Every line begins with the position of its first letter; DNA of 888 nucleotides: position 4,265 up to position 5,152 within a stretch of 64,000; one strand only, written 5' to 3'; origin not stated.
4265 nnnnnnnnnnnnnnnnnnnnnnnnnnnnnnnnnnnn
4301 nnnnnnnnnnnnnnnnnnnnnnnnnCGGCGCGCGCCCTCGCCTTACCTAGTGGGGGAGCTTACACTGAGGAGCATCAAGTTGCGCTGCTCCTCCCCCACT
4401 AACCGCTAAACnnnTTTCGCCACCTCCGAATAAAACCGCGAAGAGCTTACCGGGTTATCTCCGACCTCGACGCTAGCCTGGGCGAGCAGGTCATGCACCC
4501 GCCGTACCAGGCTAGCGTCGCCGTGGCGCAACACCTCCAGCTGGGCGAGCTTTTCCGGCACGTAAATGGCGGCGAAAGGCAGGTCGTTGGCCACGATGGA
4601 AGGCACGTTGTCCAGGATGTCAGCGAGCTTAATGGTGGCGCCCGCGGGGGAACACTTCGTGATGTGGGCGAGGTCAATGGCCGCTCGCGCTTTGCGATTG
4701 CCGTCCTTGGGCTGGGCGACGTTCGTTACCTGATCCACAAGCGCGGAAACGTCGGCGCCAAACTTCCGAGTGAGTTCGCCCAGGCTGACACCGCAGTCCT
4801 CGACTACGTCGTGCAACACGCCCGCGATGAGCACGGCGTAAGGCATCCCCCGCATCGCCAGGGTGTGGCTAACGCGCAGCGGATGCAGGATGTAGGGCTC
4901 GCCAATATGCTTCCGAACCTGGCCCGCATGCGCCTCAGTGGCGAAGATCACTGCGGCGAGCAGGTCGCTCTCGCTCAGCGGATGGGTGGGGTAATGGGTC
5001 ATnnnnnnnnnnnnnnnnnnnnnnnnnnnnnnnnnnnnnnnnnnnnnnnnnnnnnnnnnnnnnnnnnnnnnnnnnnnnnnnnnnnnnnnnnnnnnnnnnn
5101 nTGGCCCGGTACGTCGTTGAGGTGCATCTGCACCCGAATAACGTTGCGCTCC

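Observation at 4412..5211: Phage-encoded small alarmone hydrolase (HD domain) translationally coupled to a 70-aa ORF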

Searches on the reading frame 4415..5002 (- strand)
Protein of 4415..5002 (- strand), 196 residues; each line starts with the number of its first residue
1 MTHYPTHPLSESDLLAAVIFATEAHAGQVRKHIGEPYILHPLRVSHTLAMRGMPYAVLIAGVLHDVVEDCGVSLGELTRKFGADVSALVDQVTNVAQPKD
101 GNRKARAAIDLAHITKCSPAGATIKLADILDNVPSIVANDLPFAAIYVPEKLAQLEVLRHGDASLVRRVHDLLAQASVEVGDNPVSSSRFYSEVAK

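Call 6: search_protein_families(library=pfam, proteins=[window:4415-5002:-], max_evalue=1)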
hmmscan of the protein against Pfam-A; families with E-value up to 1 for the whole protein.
window:4415-5002:- (196 aa): 3 families
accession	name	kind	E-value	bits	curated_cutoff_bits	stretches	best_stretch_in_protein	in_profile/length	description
PF13328.12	HD_4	-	1.6e-17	64.1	27.2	1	17-110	1-95/156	HD domain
PF01966.28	HD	-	0.017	15.9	22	1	38-131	2-114/116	HD domain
PF19825.5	DUF6306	-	0.046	14.4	23.7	1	129-175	57-103/129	Domain of unknown function (DUF6306)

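Call 7: search_protein_families(library=phrogs, proteins=[window:4415-5002:-], max_evalue=1)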
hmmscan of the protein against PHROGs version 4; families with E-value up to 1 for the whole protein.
window:4415-5002:- (196 aa): 4 families
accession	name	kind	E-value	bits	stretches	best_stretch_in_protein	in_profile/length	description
phrog_990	-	other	1.7e-32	114.1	1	13-163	154-300/374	metal-dependent phosphohydrolase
phrog_32047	-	other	2e-13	51.3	1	11-151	21-188/301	phosphohydrolase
phrog_30929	-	unknown function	3.3e-07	30.6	1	14-105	238-325/413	-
phrog_15275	-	unknown function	7.9e-07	30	1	13-134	29-149/223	-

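Call 13: search_dna_similar(query=window:4415-5002:-, collection=phages, mode=protein, max_rows=40)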
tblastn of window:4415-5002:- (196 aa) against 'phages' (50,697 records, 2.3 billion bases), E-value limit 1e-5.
Records with a match: 289; places in all: 291; records where one place covers at least 80% of the query: 77.
Best place of each record, by identity: <60% 289.
By first word of the organism name: Pseudomonas 62; Erwinia 46; Aeromonas 31; Caulobacter 21; Bacteriophage 15; Rhizobium 13; Escherichia 10; Salmonella 8; Klebsiella 8; Dickeya 8; and 26 more.
By host as written in the record: Erwinia amylovora 41; - 37; Pseudomonas aeruginosa 26; Klebsiella pneumoniae 9; Aeromonas salmonicida 9; Aeromonas hydrophila BIOTECH 10089 9; Pseudomonas aeruginosa PAO1 8; Listeria monocytogenes 7; and 89 more.
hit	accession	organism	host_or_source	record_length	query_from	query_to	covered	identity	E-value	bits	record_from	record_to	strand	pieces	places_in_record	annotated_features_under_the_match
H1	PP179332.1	Pseudomonas phage Cygsa01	Pseudomonas syringae JD03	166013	17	195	91%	41.0%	3e-26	110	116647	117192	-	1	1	putative polyphosphate hydrolase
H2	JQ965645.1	Salmonella phage SSU5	Salmonella enterica subsp. enterica ...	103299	5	190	95%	38.0%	7e-26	109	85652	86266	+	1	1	putative guanosine polyphosphate pyrophospho hydrolase/synthetase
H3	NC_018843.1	Salmonella phage SSU5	Salmonella enterica subsp. enterica ...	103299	5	190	95%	38.0%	7e-26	109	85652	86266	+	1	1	metal-dependent phosphohydrolase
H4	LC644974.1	Komagataeibacter phage phiKM1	Komagataeibacter maltaceti NBRC 14815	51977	28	165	70%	50.7%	1e-36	139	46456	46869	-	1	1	(p)ppGpp synthetase, RelA/SpoT family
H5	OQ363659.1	Pseudomonas phage D6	Pseudomonas syringae pv. tomato str. ...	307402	10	165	80%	44.6%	1e-29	120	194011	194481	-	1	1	HD domain-containing protein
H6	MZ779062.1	Klebsiella phage pJN2-26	horse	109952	6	179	89%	39.9%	1e-26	111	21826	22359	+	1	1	hypothetical protein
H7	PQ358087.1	Phage TPWB-08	Tabanus par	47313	17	184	86%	40.2%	2e-24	105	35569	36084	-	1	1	phosphohydrolase | hypothetical protein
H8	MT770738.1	Rhizobium phage B1VFA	Rhizobium leguminosarum VF39SM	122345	11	196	95%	35.7%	6e-23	100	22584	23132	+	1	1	bifunctional (p)ppGpp synthetase/guanosine-3',5'-bis(diphosphate) ... | hypothetical protein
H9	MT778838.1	Rhizobium phage V1VFA-S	-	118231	10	182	88%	38.3%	4e-26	110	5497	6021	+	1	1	bifunctional (p)ppGpp synthetase/guanosine-3',5'-bis(diphosphate) ...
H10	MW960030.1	Rhizobium phage RHph_X66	R. phaseoli sv. phaseoli INC 2-5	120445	10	178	86%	39.1%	1e-24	105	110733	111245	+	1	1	putative metal-dependent phosphohydrolase protein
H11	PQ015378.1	Pseudomonas phage RVTF4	Pseudomonas sp.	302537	7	189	93%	35.5%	1e-20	94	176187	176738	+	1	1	phosphohydrolase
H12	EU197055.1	Pseudomonas phage 201phi2-1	-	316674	7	160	79%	41.8%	3e-26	110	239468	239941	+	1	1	putative polyphosphate hydrolase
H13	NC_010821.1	Pseudomonas phage 201phi2-1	Pseudomonas chlororaphis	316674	7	160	79%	41.8%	3e-26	110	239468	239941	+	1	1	phosphohydrolase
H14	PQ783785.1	Escherichia phage PDP46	Escherichia coli HS(pFamp)R (ATCC ...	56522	20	164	74%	43.4%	2e-28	116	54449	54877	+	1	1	RelA/SpoT family (p)ppGpp synthetase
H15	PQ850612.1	Escherichia phage KarinMuster_Bas82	Escherichia coli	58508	20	164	74%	42.8%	6e-28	115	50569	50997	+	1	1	metal-dependent phosphohydrolase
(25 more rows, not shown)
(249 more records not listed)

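Call 15: find_homologous_proteins(query=window:4415-5002:-)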
Query window:4415-5002:- (196 aa): 659 proteins with E <= 0.001 among 1082 candidates; the best 120 are listed.
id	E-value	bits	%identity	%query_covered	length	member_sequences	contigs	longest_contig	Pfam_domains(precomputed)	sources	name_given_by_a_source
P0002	3.8e-122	423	100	100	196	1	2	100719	PF13328.13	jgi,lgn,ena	-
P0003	1.4e-70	255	64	95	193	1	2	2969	PF13328.13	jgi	jgi:(p)ppGpp synthase/HD superfamily hydrolase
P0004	4.2e-55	205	54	90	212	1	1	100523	PF13328.13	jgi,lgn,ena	-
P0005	9.8e-53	197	59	84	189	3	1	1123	PF13328.13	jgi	jgi:(p)ppGpp synthase/HD superfamily hydrolase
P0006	2.5e-42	163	50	85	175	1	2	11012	PF13328.13,PF01966.29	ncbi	-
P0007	2.8e-40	156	53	78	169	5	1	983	PF13328.13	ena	-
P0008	2.9e-40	156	53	76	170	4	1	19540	PF13328.13,PF01966.29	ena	-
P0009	4.8e-39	152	54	78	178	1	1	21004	PF13328.13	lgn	-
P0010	4.0e-38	149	51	80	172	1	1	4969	PF13328.13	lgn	-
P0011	1.2e-37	148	52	78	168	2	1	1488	PF13328.13,PF01966.29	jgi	jgi:(p)ppGpp synthase/HD superfamily hydrolase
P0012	2.6e-36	143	49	83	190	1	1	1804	PF13328.13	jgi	jgi:(p)ppGpp synthase/HD superfamily hydrolase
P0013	8.7e-35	138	43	94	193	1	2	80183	PF13328.13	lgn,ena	-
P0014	2.1e-34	137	44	85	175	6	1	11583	PF13328.13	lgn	-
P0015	8.4e-34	135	48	80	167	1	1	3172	PF13328.13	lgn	-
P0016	1.0e-33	135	45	79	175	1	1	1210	PF13328.13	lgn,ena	-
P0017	1.4e-33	134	49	82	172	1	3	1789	PF13328.13,PF01966.29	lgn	-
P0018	4.0e-31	126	47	79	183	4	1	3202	PF13328.13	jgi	jgi:(p)ppGpp synthase/HD superfamily hydrolase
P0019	1.2e-30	125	45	81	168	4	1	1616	PF13328.13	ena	-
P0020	2.3e-30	124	45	79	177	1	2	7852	PF13328.13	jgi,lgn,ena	-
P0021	1.2e-29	122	42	88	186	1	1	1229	PF13328.13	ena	-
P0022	2.7e-29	120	44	77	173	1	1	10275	PF13328.13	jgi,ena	jgi:(p)ppGpp synthase/HD superfamily hydrolase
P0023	5.6e-29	119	46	77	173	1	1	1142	PF13328.13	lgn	-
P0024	1.1e-28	118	44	81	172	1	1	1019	PF13328.13,PF01966.29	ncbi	-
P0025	4.9e-28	116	41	87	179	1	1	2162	PF13328.13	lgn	-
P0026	2.1e-25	108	44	74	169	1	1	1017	PF13328.13,PF01966.29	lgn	-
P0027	4.5e-24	103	42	78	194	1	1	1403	PF13328.13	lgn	-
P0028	8.6e-24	103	38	94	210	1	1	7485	PF13328.13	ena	-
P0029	4.0e-22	97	40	86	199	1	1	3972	PF13328.13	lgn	-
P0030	2.1e-20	91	39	82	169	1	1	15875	PF13328.13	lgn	-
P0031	2.4e-19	88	38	80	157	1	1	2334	PF13328.13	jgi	-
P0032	2.4e-18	85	38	86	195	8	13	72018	PF13328.13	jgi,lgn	jgi:(p)ppGpp synthase/HD superfamily hydrolase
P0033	1.0e-17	83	40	76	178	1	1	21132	PF13328.13,PF01966.29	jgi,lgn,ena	-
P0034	5.4e-17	80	43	57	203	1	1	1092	PF13328.13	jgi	jgi:(p)ppGpp synthase/HD superfamily hydrolase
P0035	1.0e-16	79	40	63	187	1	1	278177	PF13328.13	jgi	jgi:GTP pyrophosphokinase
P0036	2.3e-16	78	52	46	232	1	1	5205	PF13328.13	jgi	jgi:hypothetical protein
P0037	2.3e-16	78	50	52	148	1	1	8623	PF13328.13,PF01966.29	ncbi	ncbi:MAG: HD domain-containing protein, partial [Candidatus Saccharimonadales bacterium]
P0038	3.0e-16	78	55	39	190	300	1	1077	PF13328.13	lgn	-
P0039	5.1e-16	77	39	66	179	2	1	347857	PF13328.13,PF01966.29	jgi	-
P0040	1.0e-15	76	43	63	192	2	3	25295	PF13328.13,PF01966.29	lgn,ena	-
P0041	2.2e-15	75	55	39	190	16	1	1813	PF13328.13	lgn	-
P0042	2.3e-15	75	34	91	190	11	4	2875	PF13328.13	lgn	-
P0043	3.4e-15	74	44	61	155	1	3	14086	PF13328.13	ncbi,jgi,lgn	jgi:guanosine-3',5'-bis(diphosphate) 3'-pyrophosphohydrolase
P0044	3.7e-15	74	53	39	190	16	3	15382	PF13328.13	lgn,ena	-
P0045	4.3e-15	74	40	61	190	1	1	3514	PF13328.13,PF01966.29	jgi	jgi:(p)ppGpp synthase/HD superfamily hydrolase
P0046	6.0e-15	74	39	62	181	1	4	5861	PF13328.13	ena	-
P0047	8.1e-15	73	42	63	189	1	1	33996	PF13328.13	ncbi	-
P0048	8.2e-15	73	38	67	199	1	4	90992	PF13328.13,PF01966.29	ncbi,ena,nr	ncbi:MAG: bifunctional (p)ppGpp synthetase/guanosine-3',5'-bis(diphosphate) 3'-pyrophosphohydrolase 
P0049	9.6e-15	73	41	61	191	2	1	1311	PF13328.13,PF01966.29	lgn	-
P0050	1.6e-14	72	46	52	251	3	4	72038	PF13328.13,PF01966.29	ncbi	-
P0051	1.6e-14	72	40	65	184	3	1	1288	PF13328.13,PF01966.29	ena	-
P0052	1.8e-14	72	46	63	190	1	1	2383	PF13328.13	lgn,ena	-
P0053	1.8e-14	72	42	64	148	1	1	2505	PF13328.13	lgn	-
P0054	1.9e-14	72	43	54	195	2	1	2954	PF13328.13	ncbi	-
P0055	2.5e-14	72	41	64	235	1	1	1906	PF13328.13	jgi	jgi:(p)ppGpp synthase/HD superfamily hydrolase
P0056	2.6e-14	72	32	86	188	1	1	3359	PF13328.13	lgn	-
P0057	2.7e-14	72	37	78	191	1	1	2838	PF13328.13,PF01966.29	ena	-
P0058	3.7e-14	71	39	65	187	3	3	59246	PF13328.13,PF01966.29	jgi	jgi:(p)ppGpp synthase/HD superfamily hydrolase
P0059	4.3e-14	71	48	51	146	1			PF13328.13,PF01966.29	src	-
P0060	4.7e-14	71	35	76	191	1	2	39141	PF13328.13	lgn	-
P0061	7.6e-14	70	37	78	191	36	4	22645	PF13328.13,PF01966.29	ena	-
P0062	7.6e-14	70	51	41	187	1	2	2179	PF13328.13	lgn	-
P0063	8.1e-14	70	33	87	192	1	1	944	PF13328.13,PF01966.29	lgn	-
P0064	8.8e-14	70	40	61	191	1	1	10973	PF13328.13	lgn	-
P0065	8.9e-14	70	34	75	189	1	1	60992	PF13328.13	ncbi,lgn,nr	ncbi:MAG: bifunctional (p)ppGpp synthetase/guanosine-3',5'-bis(diphosphate) 3'-pyrophosphohydrolase 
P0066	9.8e-14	70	38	63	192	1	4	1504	PF13328.13,PF01966.29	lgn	-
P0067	9.9e-14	70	38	63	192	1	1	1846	PF13328.13,PF01966.29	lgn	-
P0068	1.0e-13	70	33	87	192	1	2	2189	PF13328.13,PF01966.29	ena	-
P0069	1.5e-13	69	53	37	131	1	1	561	PF13328.13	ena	-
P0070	1.5e-13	69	38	63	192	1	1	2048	PF13328.13,PF01966.29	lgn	-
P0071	1.6e-13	69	49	41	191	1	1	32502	PF13328.13,PF01966.29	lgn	-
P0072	1.6e-13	69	53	39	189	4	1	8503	PF13328.13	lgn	-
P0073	2.0e-13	69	40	64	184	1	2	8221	PF13328.13,PF01966.29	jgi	jgi:(p)ppGpp synthase/HD superfamily hydrolase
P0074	3.6e-13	68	38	63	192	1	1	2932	PF13328.13,PF01966.29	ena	-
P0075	4.0e-13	68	41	61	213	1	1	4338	PF13328.13,PF01966.29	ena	-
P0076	4.0e-13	68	44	62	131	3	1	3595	PF13328.13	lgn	-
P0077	4.7e-13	68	51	41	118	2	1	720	PF13328.13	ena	-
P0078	5.0e-13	67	41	63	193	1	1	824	PF13328.13,PF01966.29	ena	-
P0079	6.6e-13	67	37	67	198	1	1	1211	PF13328.13,PF01966.29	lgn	-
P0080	7.0e-13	67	50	40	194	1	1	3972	PF13328.13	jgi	-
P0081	7.5e-13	67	37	70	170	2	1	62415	PF13328.13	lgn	-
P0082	8.7e-13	67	38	65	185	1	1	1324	PF13328.13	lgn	-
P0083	1.3e-12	66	40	62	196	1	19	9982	PF13328.13,PF01966.29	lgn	-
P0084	1.7e-12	66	41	70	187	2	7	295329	PF13328.13,PF01966.29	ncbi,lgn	-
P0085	2.0e-12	65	48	41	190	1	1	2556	PF13328.13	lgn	-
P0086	3.5e-12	65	39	64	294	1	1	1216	PF13328.13,PF01661.28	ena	-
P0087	4.1e-12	64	38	62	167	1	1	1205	PF13328.13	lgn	-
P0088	4.7e-12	64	38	57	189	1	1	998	PF13328.13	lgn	-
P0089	5.1e-12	64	45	61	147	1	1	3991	PF13328.13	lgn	-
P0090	5.4e-12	64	38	62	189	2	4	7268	PF13328.13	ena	-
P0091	6.4e-12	64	53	37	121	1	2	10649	PF13328.13,PF01966.29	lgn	-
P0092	7.6e-12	64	43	54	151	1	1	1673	PF13328.13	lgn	-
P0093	8.3e-12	63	33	76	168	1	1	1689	PF13328.13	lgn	-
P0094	1.5e-11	63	37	63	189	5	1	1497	PF13328.13,PF01966.29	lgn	-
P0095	1.7e-11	62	38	65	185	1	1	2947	PF13328.13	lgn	-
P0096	2.0e-11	62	36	73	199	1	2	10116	PF13328.13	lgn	-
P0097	2.4e-11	62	48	40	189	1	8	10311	PF13328.13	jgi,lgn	jgi:myo-inositol-1(or 4)-monophosphatase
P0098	3.1e-11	62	41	62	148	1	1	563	PF13328.13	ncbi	-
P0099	5.4e-11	61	38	62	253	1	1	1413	PF13328.13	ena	-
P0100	6.2e-11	61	50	40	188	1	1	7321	PF13328.13,PF01966.29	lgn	-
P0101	6.6e-11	61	42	61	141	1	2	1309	PF13328.13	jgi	jgi:(p)ppGpp synthase/HD superfamily hydrolase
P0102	7.3e-11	60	42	62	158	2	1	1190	PF13328.13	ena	-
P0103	7.7e-11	60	39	63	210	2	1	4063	PF13328.13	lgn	-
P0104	1.2e-10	60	37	72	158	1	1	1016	PF13328.13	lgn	-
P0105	1.4e-10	59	51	37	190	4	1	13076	PF13328.13,PF01966.29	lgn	-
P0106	1.5e-10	59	40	61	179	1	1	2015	PF13328.13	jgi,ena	-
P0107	1.6e-10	59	40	63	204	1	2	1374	PF13328.13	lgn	-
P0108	1.6e-10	59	41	63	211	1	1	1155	PF13328.13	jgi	jgi:(p)ppGpp synthase/HD superfamily hydrolase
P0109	2.0e-10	59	41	67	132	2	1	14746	PF13328.13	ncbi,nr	ncbi:MAG: GTP pyrophosphokinase [Delftia acidovorans]|nr:MAG: GTP pyrophosphokinase [Delftia acidovo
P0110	2.5e-10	59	42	62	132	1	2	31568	PF13328.13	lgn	-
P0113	3.3e-10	58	41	69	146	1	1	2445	PF13328.13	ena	-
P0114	4.6e-10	58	43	47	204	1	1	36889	PF13328.13,PF01966.29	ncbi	-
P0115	4.7e-10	58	39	64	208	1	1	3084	PF13328.13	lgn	-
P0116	5.9e-10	57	41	62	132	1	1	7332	PF13328.13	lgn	-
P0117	6.6e-10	57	36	66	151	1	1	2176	PF13328.13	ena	-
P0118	7.6e-10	57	40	61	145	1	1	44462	PF13328.13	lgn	-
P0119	7.8e-10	57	48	42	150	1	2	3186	PF13328.13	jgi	-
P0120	8.0e-10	57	41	62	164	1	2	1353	PF13328.13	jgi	jgi:(p)ppGpp synthase/HD superfamily hydrolase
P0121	8.5e-10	57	38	66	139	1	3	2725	PF13328.13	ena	-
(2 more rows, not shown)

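Call 17: find_encoding_contigs(protein=P0004, flank=6000, max_places=3)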
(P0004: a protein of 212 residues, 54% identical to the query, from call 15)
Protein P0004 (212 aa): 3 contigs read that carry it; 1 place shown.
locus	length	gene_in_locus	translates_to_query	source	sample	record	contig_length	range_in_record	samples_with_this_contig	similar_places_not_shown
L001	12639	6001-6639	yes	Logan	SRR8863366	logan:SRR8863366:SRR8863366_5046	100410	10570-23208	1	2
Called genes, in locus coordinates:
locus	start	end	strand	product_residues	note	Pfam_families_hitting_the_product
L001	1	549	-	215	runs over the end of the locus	-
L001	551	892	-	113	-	-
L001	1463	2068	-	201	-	-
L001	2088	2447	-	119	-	PF13876:Phage_gp49_66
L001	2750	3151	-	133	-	-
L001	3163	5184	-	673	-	PF26675:DUF8224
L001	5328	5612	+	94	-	-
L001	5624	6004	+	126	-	-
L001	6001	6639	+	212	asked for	PF13328:HD_4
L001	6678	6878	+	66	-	-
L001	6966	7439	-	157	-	PF07866:DUF1653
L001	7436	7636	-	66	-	-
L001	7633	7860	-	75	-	-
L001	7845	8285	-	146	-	PF26820:Phage_T4_Y00F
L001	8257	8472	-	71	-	-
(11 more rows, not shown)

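Call 18: find_encoding_contigs(protein=P0003, flank=3000, max_places=3)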
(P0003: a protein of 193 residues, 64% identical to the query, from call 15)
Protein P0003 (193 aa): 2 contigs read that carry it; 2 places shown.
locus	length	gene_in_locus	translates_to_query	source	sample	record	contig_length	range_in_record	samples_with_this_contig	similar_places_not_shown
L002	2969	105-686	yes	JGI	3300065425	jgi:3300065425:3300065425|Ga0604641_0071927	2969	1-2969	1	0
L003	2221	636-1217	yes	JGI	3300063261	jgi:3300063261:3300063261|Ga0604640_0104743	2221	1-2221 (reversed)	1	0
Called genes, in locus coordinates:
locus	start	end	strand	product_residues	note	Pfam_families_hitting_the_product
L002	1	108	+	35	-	?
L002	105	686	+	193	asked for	PF13328:HD_4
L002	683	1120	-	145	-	PF07866:DUF1653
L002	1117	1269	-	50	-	-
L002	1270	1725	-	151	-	-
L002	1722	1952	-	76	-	-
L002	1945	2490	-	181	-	-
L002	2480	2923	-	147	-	PF26820:Phage_T4_Y00F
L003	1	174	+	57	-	?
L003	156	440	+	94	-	-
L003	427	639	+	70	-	-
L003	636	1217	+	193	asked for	PF13328:HD_4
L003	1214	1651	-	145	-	PF07866:DUF1653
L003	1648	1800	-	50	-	-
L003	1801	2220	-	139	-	?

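Call 26: find_encoding_contigs(protein=P0002, flank=10000, max_places=4)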
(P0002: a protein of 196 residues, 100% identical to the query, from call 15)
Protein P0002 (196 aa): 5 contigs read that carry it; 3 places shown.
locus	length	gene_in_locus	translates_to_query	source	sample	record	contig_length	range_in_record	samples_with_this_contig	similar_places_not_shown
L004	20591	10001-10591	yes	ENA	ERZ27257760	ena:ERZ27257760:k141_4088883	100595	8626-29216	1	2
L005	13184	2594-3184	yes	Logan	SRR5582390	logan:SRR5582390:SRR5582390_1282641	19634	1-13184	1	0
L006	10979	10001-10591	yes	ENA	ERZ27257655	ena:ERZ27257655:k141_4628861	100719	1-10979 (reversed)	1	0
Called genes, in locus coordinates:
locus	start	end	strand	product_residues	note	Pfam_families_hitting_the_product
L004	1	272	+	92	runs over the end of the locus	-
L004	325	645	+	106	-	-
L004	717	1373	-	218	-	-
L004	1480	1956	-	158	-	-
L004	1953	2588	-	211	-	PF00589:Phage_integrase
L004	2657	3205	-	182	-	-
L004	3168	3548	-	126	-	-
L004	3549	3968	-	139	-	-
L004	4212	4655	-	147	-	-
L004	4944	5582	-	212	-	-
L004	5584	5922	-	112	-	-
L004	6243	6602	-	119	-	-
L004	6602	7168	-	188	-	-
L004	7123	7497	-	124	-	PF13876:Phage_gp49_66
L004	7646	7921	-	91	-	-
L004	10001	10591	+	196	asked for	PF13328:HD_4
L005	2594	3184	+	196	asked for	PF13328:HD_4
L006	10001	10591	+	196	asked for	PF13328:HD_4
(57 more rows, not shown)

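Call 28: find_related_loci(query=window:4415-5002:-, collection=viral_contigs, flank=4000)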
Query window:4415-5002:- (196 aa) in viral_contigs; peptide patterns used: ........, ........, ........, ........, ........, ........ (x = any residue, [..] = any of these).
66 stretches matched a pattern; 48 encode a relative of the query (tblastn E <= 1e-3); 48 distinct loci.
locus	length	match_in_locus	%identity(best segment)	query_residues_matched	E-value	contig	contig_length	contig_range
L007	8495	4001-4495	44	17-181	1e-44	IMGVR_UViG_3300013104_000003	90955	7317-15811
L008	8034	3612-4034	52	25-165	1e-43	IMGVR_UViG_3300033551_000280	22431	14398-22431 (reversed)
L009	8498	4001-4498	43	17-181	9e-40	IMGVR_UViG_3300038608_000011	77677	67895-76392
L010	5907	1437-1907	45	17-173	7e-39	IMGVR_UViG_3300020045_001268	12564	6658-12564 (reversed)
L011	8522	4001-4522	43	9-180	3e-38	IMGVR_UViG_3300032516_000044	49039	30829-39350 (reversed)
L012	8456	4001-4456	47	14-165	2e-37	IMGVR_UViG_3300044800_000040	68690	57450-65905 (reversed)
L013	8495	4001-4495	41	17-181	5e-36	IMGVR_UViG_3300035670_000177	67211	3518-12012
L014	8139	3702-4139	47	20-165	4e-35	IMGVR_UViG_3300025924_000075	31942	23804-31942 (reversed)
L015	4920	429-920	40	11-173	3e-30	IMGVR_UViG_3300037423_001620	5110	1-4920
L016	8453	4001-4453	42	15-165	1e-28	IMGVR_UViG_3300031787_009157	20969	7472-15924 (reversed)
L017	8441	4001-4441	40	5-155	7e-27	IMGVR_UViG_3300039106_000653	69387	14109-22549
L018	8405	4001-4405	40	17-150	6e-25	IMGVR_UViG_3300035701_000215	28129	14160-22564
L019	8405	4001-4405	40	17-150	7e-25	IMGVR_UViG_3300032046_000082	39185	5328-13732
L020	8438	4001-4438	39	11-151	2e-24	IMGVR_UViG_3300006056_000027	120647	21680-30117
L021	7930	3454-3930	38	14-172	5e-24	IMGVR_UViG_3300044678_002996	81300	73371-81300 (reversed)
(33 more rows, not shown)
